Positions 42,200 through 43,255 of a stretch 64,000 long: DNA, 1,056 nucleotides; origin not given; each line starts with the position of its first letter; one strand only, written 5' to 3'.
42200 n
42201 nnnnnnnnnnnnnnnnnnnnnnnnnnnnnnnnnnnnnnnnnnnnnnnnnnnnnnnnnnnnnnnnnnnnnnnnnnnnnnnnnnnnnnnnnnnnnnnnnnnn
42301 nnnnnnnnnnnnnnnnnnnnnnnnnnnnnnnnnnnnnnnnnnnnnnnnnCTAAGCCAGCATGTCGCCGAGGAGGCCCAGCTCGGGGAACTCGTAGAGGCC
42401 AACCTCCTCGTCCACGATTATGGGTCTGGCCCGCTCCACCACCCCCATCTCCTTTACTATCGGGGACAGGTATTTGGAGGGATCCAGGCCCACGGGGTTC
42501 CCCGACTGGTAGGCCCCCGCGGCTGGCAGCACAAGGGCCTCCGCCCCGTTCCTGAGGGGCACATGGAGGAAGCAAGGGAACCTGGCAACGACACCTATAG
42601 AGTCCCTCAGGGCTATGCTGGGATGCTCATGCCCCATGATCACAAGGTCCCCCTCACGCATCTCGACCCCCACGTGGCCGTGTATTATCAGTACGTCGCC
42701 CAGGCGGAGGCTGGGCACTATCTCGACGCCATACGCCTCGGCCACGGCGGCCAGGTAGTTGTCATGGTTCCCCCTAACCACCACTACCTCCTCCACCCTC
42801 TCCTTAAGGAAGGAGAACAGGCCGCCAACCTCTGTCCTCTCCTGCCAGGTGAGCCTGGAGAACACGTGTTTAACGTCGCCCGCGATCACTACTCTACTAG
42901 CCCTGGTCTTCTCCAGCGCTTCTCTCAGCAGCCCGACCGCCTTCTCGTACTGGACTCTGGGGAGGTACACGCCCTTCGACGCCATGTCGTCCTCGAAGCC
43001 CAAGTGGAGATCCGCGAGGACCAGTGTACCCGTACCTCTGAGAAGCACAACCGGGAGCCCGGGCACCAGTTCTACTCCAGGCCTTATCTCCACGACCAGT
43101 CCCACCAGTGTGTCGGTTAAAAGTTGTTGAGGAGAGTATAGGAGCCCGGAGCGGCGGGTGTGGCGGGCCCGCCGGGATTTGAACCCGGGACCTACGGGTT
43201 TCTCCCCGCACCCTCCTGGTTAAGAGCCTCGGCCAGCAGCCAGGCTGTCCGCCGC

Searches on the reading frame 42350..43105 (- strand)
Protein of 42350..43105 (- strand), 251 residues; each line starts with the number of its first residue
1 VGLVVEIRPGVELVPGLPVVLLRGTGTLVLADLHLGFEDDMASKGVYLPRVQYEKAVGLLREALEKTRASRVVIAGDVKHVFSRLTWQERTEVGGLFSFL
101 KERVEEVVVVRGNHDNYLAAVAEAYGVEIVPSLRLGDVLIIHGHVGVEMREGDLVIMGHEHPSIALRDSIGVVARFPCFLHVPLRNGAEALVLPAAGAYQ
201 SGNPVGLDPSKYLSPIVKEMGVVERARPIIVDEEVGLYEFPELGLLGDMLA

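Call 3: search_protein_families(library=pfam, proteins=[window:42350-43105:-], max_evalue=1)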
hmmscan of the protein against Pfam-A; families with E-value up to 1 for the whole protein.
window:42350-43105:- (251 aa): 2 families
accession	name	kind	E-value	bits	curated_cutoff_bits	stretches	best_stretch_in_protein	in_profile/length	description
PF00149.33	Metallophos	-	2e-08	35.4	21.5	1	28-144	4-116/191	Calcineurin-like phosphoesterase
PF12850.12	Metallophos_2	-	1.7e-06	28.5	27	1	29-162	5-118/154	Calcineurin-like phosphoesterase superfamily domain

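Call 55: search_protein_families(library=ncbifam, proteins=[window:42350-43105:-], max_evalue=0.01)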
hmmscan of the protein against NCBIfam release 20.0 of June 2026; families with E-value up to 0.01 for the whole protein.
window:42350-43105:- (251 aa): 4 families
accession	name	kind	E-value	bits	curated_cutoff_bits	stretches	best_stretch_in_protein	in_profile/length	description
TIGR00024.1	SbcD_rel_arch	hypoth_equivalog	6.1e-44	150.4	115.2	1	27-220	17-198/224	putative phosphoesterase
TIGR04123.1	P_estr_lig_assc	hypoth_equivalog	3.1e-27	95.3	150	1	23-206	19-190/207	ligase-associated DNA damage response endonuclease PdeM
TIGR00040.1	yfcE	subfamily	0.00032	20.8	56.25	1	53-162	12-117/158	YfcE family phosphodiesterase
NF006988.0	PRK09453.1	equivalog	0.0062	16.4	117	0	62-162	21-129/183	phosphodiesterase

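Call 87: search_protein_families(library=padloc, proteins=[window:42350-43105:-], max_evalue=0.001)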
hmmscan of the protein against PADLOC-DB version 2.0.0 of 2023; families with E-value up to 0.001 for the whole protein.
window:42350-43105:- (251 aa): 0 families
